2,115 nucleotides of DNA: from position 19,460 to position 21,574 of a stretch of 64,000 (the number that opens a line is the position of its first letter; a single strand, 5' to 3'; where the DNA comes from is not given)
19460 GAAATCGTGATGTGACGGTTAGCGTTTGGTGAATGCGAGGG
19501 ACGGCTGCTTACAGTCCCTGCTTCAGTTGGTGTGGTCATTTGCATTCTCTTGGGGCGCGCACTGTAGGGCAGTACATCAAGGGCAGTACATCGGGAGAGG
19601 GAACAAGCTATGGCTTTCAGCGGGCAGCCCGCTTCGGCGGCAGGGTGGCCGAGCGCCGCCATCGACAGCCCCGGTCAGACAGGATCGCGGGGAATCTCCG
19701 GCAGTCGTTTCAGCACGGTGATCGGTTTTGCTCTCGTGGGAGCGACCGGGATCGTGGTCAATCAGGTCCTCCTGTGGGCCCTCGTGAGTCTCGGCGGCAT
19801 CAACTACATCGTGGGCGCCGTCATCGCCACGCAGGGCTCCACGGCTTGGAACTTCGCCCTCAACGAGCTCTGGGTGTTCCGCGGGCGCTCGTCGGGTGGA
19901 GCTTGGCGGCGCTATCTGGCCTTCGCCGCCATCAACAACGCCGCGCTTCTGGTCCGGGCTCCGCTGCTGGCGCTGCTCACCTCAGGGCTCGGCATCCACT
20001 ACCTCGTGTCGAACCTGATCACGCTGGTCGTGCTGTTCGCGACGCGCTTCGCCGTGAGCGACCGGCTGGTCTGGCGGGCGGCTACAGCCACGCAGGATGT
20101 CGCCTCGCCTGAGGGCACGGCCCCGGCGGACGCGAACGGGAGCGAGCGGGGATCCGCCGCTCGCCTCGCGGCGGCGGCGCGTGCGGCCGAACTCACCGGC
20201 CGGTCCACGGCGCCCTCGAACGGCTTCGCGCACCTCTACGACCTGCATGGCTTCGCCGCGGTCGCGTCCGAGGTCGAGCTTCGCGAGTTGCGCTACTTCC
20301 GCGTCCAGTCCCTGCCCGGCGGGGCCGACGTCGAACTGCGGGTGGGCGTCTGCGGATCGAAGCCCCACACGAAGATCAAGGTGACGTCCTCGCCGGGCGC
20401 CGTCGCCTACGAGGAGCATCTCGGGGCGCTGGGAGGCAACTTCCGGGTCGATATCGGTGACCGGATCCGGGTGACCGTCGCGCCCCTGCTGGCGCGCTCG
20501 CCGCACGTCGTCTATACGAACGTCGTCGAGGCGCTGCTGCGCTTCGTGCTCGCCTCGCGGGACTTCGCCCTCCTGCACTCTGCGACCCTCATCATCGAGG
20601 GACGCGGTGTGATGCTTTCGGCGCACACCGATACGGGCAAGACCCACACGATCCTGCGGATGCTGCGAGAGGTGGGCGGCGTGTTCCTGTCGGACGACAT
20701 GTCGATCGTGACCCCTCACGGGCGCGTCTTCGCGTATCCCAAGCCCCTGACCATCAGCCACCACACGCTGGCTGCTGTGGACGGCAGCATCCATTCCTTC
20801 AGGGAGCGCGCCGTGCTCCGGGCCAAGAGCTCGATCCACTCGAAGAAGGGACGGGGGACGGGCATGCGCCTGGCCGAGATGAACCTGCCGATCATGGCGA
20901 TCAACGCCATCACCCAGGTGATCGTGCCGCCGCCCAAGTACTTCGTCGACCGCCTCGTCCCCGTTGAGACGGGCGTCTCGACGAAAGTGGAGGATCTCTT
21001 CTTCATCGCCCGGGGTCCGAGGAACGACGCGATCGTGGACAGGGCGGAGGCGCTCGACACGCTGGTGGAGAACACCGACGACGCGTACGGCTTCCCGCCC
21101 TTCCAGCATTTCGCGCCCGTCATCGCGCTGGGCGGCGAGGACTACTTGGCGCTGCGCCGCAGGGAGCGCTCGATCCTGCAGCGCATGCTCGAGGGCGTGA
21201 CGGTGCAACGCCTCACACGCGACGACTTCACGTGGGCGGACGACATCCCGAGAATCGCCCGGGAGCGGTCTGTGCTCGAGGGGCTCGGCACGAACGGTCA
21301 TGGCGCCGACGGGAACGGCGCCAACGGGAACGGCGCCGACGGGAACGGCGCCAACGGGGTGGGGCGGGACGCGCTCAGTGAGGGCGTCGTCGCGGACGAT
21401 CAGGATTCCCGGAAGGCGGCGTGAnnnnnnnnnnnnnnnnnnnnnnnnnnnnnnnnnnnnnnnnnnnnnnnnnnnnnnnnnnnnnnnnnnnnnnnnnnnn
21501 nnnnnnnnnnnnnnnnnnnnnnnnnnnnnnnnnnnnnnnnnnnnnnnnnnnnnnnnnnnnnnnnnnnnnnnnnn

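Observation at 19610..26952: Translationally coupled five-gene envelope glycosylation operon headed by a GtrA::HprK-like kinase-domain fusion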

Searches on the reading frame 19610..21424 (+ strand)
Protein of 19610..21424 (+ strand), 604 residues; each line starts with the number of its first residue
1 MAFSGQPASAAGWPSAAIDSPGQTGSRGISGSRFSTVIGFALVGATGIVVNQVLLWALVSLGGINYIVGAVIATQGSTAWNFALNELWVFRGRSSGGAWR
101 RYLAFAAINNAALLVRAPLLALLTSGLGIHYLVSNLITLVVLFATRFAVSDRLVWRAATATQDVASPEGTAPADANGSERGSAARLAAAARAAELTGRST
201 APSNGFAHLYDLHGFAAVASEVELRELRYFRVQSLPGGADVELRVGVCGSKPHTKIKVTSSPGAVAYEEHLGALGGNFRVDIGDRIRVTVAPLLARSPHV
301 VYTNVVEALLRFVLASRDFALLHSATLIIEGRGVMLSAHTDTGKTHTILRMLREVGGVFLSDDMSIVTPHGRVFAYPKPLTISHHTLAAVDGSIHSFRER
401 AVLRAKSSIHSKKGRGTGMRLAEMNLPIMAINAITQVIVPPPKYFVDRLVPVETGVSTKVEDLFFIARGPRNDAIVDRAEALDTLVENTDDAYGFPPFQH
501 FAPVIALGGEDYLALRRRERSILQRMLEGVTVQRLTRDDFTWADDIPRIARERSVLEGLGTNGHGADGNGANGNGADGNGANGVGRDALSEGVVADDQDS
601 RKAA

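Call 8: search_protein_families(library=pfam, proteins=[window:19610-21424:+], max_evalue=0.1)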
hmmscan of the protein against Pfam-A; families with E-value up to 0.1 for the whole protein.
window:19610-21424:+ (604 aa): 1 family
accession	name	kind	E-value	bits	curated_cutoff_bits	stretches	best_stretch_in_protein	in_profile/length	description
PF04138.20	GtrA_DPMS_TM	-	8.9e-21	74.7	26.1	1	40-155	2-117/117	GtrA/DPMS, transmembrane domain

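Call 9: search_protein_families(library=ncbifam, proteins=[window:19610-21424:+], max_evalue=0.1)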
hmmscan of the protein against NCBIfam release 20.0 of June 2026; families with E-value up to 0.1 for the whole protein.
window:19610-21424:+ (604 aa): 2 families
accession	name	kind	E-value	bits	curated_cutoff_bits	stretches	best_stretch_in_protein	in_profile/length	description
TIGR04352.1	HprK_rel_A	equivalog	0.00049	19.3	200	1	317-439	94-211/280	HprK-related kinase A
TIGR04355.1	HprK_rel_B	hypoth_equivalog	0.026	13.6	200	1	287-368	114-192/351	HprK-related kinase B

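Call 12: find_homologous_proteins(query=window:19610-21424:+)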
Query window:19610-21424:+ (604 aa): 2099 proteins with E <= 0.001 among 8000 candidates; the best 120 are listed.
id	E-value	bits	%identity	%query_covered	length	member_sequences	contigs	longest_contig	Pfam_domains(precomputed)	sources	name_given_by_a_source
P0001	0.0e+0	1327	100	100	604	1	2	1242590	PF04138.21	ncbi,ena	-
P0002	7.6e-264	895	78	86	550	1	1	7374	PF04138.21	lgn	-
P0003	4.0e-263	892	74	91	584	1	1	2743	PF04138.21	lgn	-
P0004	3.3e-242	823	70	90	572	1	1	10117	PF04138.21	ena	-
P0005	4.1e-237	807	69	91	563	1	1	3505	PF04138.21,PF27840.1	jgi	jgi:dolichol-phosphate mannosyltransferase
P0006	7.5e-229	779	71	86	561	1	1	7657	PF04138.21,PF27840.1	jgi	jgi:dolichol-phosphate mannosyltransferase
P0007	2.4e-223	761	68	85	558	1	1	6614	PF04138.21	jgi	jgi:dolichol-phosphate mannosyltransferase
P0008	9.9e-223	759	68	86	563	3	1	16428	PF04138.21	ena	-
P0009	4.0e-222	757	67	86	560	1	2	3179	PF04138.21,PF27840.1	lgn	-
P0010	6.2e-217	740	62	92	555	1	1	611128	PF04138.21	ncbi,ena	-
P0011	6.8e-217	740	67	86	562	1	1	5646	PF04138.21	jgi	jgi:dolichol-phosphate mannosyltransferase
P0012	1.4e-213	729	65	89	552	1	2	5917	PF04138.21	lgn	-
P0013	1.6e-211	722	64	86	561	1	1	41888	PF04138.21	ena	-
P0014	4.1e-197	675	62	87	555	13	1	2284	PF04138.21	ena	-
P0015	1.1e-196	673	60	88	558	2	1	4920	PF04138.21,PF27840.1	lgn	-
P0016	6.5e-193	661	59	88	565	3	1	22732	PF04138.21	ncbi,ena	-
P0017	1.9e-192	659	59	87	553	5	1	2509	PF04138.21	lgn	-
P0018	4.4e-178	612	54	91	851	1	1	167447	PF13641.13,PF04138.21,PF00535.33,PF27840.1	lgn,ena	-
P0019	6.8e-178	611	58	85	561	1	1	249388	PF04138.21,PF27840.1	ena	-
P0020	2.0e-176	606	65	79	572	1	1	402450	PF04138.21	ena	-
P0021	1.5e-175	603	57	85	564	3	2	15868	PF04138.21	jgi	-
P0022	2.4e-173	596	55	88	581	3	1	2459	PF04138.21,PF27840.1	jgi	jgi:dolichol-phosphate mannosyltransferase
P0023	4.7e-173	595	56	86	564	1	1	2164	PF04138.21,PF27840.1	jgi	jgi:dolichol-phosphate mannosyltransferase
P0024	6.2e-173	595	55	87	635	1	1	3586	PF04138.21,PF27840.1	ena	-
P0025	7.4e-173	594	64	71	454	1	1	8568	PF27840.1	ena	-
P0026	1.6e-172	593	56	85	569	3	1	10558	PF04138.21,PF27840.1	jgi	jgi:dolichol-phosphate mannosyltransferase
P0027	1.9e-172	593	56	85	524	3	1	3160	PF04138.21,PF27840.1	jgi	-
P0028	1.3e-170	587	54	88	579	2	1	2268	PF04138.21,PF27840.1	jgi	-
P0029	2.2e-170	586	53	93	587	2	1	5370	PF04138.21,PF27840.1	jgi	jgi:dolichol-phosphate mannosyltransferase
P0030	5.3e-170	585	52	91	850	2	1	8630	PF13641.13,PF04138.21,PF00535.33,PF27840.1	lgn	-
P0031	1.0e-169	584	55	89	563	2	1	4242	PF04138.21,PF27840.1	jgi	jgi:dolichol-phosphate mannosyltransferase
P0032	2.6e-169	583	55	87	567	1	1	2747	PF04138.21,PF27840.1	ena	-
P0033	3.7e-169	582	56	85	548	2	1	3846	PF04138.21,PF27840.1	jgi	jgi:dolichol-phosphate mannosyltransferase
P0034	7.1e-169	581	53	93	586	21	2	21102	PF04138.21,PF27840.1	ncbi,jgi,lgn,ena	-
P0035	8.9e-169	581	52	89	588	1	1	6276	PF04138.21,PF27840.1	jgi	jgi:dolichol-phosphate mannosyltransferase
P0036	1.9e-168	580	54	88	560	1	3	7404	PF04138.21,PF27840.1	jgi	jgi:dolichol-phosphate mannosyltransferase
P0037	7.8e-168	578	53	88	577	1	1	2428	PF04138.21,PF27840.1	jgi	-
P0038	1.3e-167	577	54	88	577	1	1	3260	PF04138.21,PF27840.1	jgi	jgi:putative flippase GtrA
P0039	1.7e-167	577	53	87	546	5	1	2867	PF04138.21,PF27840.1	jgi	jgi:dolichol-phosphate mannosyltransferase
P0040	4.7e-167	575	53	92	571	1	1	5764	PF04138.21,PF27840.1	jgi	jgi:dolichol-phosphate mannosyltransferase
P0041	7.9e-167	575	53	89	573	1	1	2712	PF04138.21,PF27840.1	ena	-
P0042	3.3e-166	572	54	87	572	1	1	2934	PF04138.21,PF27840.1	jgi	jgi:dolichol-phosphate mannosyltransferase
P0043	3.3e-166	572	54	87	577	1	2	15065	PF04138.21,PF27840.1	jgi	jgi:dolichol-phosphate mannosyltransferase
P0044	7.9e-166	571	55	85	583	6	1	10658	PF04138.21,PF27840.1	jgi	jgi:dolichol-phosphate mannosyltransferase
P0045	1.1e-165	571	56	85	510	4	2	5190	PF04138.21,PF27840.1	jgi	jgi:dolichol-phosphate mannosyltransferase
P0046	1.2e-165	571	55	84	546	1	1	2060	PF04138.21,PF27840.1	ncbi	-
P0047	1.5e-165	570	56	84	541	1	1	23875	PF04138.21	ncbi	ncbi:MAG TPA: GtrA family protein [Actinomycetes bacterium]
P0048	3.9e-165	569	53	85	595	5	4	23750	PF04138.21,PF27840.1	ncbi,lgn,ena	-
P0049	5.8e-165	568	55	86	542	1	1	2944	PF04138.21,PF27840.1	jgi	jgi:dolichol-phosphate mannosyltransferase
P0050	1.6e-164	567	54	88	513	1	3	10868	PF04138.21,PF27840.1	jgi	jgi:dolichol-phosphate mannosyltransferase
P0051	2.3e-164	566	54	86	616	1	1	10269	PF04138.21,PF27840.1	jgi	jgi:dolichol-phosphate mannosyltransferase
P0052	3.7e-164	566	56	85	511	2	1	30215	PF04138.21,PF27840.1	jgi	jgi:dolichol-phosphate mannosyltransferase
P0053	6.2e-164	565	55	85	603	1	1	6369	PF04138.21,PF27840.1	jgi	jgi:dolichol-phosphate mannosyltransferase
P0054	1.1e-163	564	53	90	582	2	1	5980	PF04138.21,PF27840.1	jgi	jgi:dolichol-phosphate mannosyltransferase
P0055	1.1e-163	564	53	87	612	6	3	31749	PF04138.21,PF27840.1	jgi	jgi:dolichol-phosphate mannosyltransferase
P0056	1.8e-163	563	55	84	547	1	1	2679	PF04138.21,PF27840.1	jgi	jgi:dolichol-phosphate mannosyltransferase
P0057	1.9e-163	563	53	86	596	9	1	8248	PF04138.21,PF27840.1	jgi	jgi:dolichol-phosphate mannosyltransferase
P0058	2.1e-163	563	54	84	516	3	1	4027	PF04138.21,PF27840.1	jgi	jgi:dolichol-phosphate mannosyltransferase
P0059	2.3e-163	563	54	86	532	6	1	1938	PF04138.21,PF27840.1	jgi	jgi:dolichol-phosphate mannosyltransferase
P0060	2.5e-163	563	55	85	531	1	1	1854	PF04138.21,PF27840.1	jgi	-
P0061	2.7e-163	563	53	86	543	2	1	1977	PF04138.21,PF27840.1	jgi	jgi:dolichol-phosphate mannosyltransferase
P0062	2.9e-163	563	56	85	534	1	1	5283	PF04138.21,PF27840.1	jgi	jgi:putative flippase GtrA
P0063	3.7e-163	562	55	84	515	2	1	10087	PF04138.21,PF27840.1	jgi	-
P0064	3.9e-163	562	53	86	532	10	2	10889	PF04138.21,PF27840.1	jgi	jgi:putative flippase GtrA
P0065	6.8e-163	562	53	90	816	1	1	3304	PF13641.13,PF04138.21,PF00535.33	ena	-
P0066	1.2e-162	561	53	88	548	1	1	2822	PF04138.21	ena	-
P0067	1.3e-162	561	56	85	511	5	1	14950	PF04138.21,PF27840.1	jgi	jgi:dolichol-phosphate mannosyltransferase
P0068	1.6e-162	560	54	87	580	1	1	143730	PF04138.21,PF27840.1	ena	-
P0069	2.1e-162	560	55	84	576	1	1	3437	PF04138.21,PF27840.1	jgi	jgi:dolichol-phosphate mannosyltransferase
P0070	2.5e-162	560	55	85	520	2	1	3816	PF04138.21,PF27840.1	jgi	jgi:dolichol-phosphate mannosyltransferase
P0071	3.0e-162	559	55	85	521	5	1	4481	PF04138.21,PF27840.1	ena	-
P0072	3.8e-162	559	53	88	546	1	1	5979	PF04138.21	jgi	jgi:putative flippase GtrA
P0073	3.8e-162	559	51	92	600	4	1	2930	PF04138.21,PF27840.1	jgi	-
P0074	6.5e-162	558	53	84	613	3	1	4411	PF04138.21,PF27840.1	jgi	jgi:dolichol-phosphate mannosyltransferase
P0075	7.3e-162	558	55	84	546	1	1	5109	PF04138.21,PF27840.1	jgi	jgi:dolichol-phosphate mannosyltransferase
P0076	7.3e-162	558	54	84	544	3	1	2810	PF04138.21,PF27840.1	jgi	jgi:putative flippase GtrA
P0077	8.1e-162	558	53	88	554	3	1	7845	PF04138.21,PF27840.1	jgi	jgi:dolichol-phosphate mannosyltransferase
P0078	8.4e-162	558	55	85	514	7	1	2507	PF04138.21,PF27840.1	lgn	-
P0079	3.1e-161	556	53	86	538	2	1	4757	PF04138.21,PF27840.1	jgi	-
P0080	5.3e-161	555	52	92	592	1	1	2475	PF04138.21,PF27840.1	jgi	jgi:dolichol-phosphate mannosyltransferase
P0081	7.0e-161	555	54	84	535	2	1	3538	PF04138.21,PF27840.1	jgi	-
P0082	8.5e-161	555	52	87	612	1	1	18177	PF04138.21,PF27840.1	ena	-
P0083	8.9e-161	555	54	84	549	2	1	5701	PF04138.21,PF27840.1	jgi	jgi:dolichol-phosphate mannosyltransferase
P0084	1.7e-160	554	54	85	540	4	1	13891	PF04138.21,PF27840.1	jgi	jgi:dolichol-phosphate mannosyltransferase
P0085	2.5e-160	553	55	84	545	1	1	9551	PF04138.21,PF27840.1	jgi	jgi:dolichol-phosphate mannosyltransferase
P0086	4.0e-160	552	54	85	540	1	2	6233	PF04138.21,PF27840.1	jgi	jgi:dolichol-phosphate mannosyltransferase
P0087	5.4e-160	552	55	84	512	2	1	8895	PF04138.21,PF27840.1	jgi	jgi:dolichol-phosphate mannosyltransferase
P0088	5.5e-160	552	55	84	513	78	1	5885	PF04138.21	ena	-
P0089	6.7e-160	552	54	85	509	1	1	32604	PF04138.21,PF27840.1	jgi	jgi:dolichol-phosphate mannosyltransferase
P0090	6.8e-160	552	53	84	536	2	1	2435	PF04138.21,PF27840.1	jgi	jgi:dolichol-phosphate mannosyltransferase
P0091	7.2e-160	552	53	85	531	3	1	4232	PF04138.21,PF27840.1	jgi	jgi:dolichol-phosphate mannosyltransferase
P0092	8.3e-160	551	54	84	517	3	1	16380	PF04138.21,PF27840.1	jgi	-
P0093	9.3e-160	551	55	86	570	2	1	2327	PF04138.21,PF27840.1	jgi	jgi:dolichol-phosphate mannosyltransferase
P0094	9.7e-160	551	54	84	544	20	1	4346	PF04138.21,PF27840.1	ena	-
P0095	1.2e-159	551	54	84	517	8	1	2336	PF04138.21,PF27840.1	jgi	-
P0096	1.3e-159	551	53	84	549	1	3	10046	PF04138.21,PF27840.1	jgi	jgi:dolichol-phosphate mannosyltransferase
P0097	1.4e-159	551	54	85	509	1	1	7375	PF04138.21,PF27840.1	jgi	jgi:dolichol-phosphate mannosyltransferase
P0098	1.7e-159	550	53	88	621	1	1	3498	PF04138.21,PF27840.1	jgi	jgi:dolichol-phosphate mannosyltransferase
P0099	2.5e-159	550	54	84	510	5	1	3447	PF04138.21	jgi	jgi:dolichol-phosphate mannosyltransferase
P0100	3.3e-159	549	54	86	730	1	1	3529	PF04138.21,PF00535.33,PF27840.1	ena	-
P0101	5.2e-159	549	54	84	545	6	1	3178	PF04138.21,PF27840.1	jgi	jgi:dolichol-phosphate mannosyltransferase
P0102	6.3e-159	548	54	84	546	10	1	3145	PF04138.21,PF27840.1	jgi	jgi:dolichol-phosphate mannosyltransferase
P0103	6.4e-159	548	53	81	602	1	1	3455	PF04138.21,PF27840.1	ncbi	-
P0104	7.6e-159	548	53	84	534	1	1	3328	PF04138.21,PF27840.1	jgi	jgi:dolichol-phosphate mannosyltransferase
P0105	1.2e-158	547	54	84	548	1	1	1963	PF04138.21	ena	-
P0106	2.1e-158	547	53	89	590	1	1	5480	PF04138.21,PF27840.1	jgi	jgi:dolichol-phosphate mannosyltransferase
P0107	2.2e-158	547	53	86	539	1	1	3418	PF04138.21,PF27840.1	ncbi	-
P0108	2.3e-158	547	54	87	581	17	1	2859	PF04138.21,PF27840.1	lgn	-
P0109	2.4e-158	547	54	83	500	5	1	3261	PF04138.21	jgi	jgi:dolichol-phosphate mannosyltransferase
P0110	2.7e-158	546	55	83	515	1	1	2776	PF04138.21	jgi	jgi:putative flippase GtrA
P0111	2.8e-158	546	53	85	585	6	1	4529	PF04138.21,PF27840.1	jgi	jgi:dolichol-phosphate mannosyltransferase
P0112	4.0e-158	546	54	84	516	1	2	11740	PF04138.21,PF27840.1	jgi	jgi:dolichol-phosphate mannosyltransferase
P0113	5.7e-158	545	54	84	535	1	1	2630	PF04138.21,PF27840.1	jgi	jgi:dolichol-phosphate mannosyltransferase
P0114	5.9e-158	545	53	84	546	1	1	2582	PF04138.21,PF27840.1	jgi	jgi:dolichol-phosphate mannosyltransferase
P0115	6.8e-158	545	54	83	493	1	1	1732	PF04138.21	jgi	-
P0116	8.8e-158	545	54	85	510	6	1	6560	PF04138.21,PF27840.1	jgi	jgi:putative flippase GtrA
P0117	9.5e-158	545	53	84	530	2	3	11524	PF04138.21,PF27840.1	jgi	jgi:dolichol-phosphate mannosyltransferase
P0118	9.8e-158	545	53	84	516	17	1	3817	PF04138.21,PF27840.1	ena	-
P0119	2.1e-157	543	54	84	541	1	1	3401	PF04138.21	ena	-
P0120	2.8e-157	543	54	85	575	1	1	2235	PF04138.21,PF27840.1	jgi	jgi:dolichol-phosphate mannosyltransferase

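Call 16: find_related_loci(query=A1, collection=genome_contigs, flank=10000)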
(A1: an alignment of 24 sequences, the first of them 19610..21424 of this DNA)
Query A1 (604 aa) in genome_contigs; peptide patterns used: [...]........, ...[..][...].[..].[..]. (x = any residue, [..] = any of these).
171 stretches matched a pattern; 150 encode a relative of the query (tblastn E <= 1e-3); the best 80 are kept; 80 distinct loci.
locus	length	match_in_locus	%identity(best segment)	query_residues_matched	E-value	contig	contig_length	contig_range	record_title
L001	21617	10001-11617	62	1-558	0e+0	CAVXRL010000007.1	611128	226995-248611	MAG: uncultured Actinomycetes bacterium isolate MFD01721.bin.1.253 genome assembly, contig: contig_4065, whole genome sh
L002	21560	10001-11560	60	20-551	0e+0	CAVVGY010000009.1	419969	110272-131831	MAG: uncultured Thermoleophilia bacterium isolate MFD02979.bin.2.115 genome assembly, contig: contig_27585, whole genome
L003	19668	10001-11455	56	40-549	6e-167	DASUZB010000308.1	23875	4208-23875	MAG TPA_asm: Actinomycetes bacterium isolate SMAG_U1911 k141_982003, whole genome shotgun sequence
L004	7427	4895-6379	55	32-547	5e-161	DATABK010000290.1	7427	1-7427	MAG TPA_asm: Actinomycetes bacterium isolate SMAG_U6696 k141_1370750, whole genome shotgun sequence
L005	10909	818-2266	53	30-547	1e-158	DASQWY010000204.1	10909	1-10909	MAG TPA_asm: Actinomycetes bacterium isolate SMAG_U11025 k141_330481, whole genome shotgun sequence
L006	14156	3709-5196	54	32-549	1e-158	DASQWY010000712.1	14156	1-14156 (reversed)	MAG TPA_asm: Actinomycetes bacterium isolate SMAG_U11025 k141_70402, whole genome shotgun sequence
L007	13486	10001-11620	48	33-567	4e-157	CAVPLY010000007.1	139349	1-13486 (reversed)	MAG: uncultured Actinomycetota bacterium isolate MFD09779.bin.3.245 genome assembly, contig: contig_35679, whole genome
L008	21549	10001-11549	77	25-553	0e+0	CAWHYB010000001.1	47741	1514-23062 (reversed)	MAG: uncultured Actinomycetes bacterium isolate MFD01299.bin.2.57 genome assembly, contig: contig_120122, whole genome s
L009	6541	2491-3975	53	32-547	3e-151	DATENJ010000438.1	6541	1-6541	MAG TPA_asm: Actinomycetes bacterium isolate SMAG_U8966 k141_856024, whole genome shotgun sequence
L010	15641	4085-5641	54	32-549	2e-149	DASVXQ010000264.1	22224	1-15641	MAG TPA_asm: Actinomycetes bacterium isolate SMAG_U2579 k141_723515, whole genome shotgun sequence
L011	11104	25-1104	63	202-560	8e-147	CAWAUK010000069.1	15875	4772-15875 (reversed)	MAG: uncultured Thermoleophilia bacterium isolate MFD02134.bin.3.466 genome assembly, contig: contig_85141, whole genome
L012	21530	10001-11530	50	48-546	4e-146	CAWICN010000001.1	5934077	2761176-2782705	MAG: uncultured Acidimicrobiaceae bacterium isolate MFD09603.bin.1.325 genome assembly, contig: contig_2717, whole genom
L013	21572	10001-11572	48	33-550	5e-145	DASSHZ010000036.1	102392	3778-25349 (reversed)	MAG TPA_asm: Nocardioidaceae bacterium isolate SMAG_U1074 k141_1051926, whole genome shotgun sequence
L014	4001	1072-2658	48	40-572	2e-149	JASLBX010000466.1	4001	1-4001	MAG: Jiangellaceae bacterium isolate CMU_early.final.5 k67_24056259, whole genome shotgun sequence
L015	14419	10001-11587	48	31-550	5e-144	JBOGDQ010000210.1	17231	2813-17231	MAG: Jatrophihabitantaceae bacterium isolate TC-S_metabat2.bin.222 k127_3128990, whole genome shotgun sequence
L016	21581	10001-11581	50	38-566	4e-143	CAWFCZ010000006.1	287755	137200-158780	MAG: uncultured Actinomycetota bacterium isolate MFD02416.bin.1.269 genome assembly, contig: contig_10768, whole genome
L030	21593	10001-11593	47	28-549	3e-135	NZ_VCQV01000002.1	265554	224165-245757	Leekyejoonella antrihumi strain C5-26 contig2, whole genome shotgun sequence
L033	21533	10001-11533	48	46-552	3e-132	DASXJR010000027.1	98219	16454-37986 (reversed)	MAG TPA_asm: Jatrophihabitans sp. isolate SMAG_U5253 k141_1493004, whole genome shotgun sequence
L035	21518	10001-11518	48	37-547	5e-131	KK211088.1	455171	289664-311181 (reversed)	Geodermatophilaceae bacterium URHB0062 genomic scaffold N552DRAFT_scaffold00004.4, whole genome shotgun sequence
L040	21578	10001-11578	48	21-552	1e-127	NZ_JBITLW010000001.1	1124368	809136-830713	Streptomyces sp. NPDC049627 NPDC049627_21_A7.ctg-0001, whole genome shotgun sequence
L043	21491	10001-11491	45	33-546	4e-127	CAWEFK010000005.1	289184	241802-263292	MAG: uncultured Actinomycetes bacterium isolate MFD09603.bin.2.179 genome assembly, contig: contig_1322, whole genome sh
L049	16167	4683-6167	43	40-546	7e-123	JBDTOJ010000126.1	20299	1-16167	MAG: Chloroflexota bacterium isolate cluster3_bin.171 NODE_9240_length_20299_cov_10.944922, whole genome shotgun sequenc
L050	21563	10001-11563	43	37-596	7e-122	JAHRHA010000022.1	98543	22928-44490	MAG: Micromonosporaceae bacterium isolate CR_Sed_300A_bin.20 scaffold_37, whole genome shotgun sequence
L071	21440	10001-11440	40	32-550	4e-108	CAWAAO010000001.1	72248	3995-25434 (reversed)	MAG: uncultured Actinomycetes bacterium isolate MFD00392.bin.2.319 genome assembly, contig: contig_18410, whole genome s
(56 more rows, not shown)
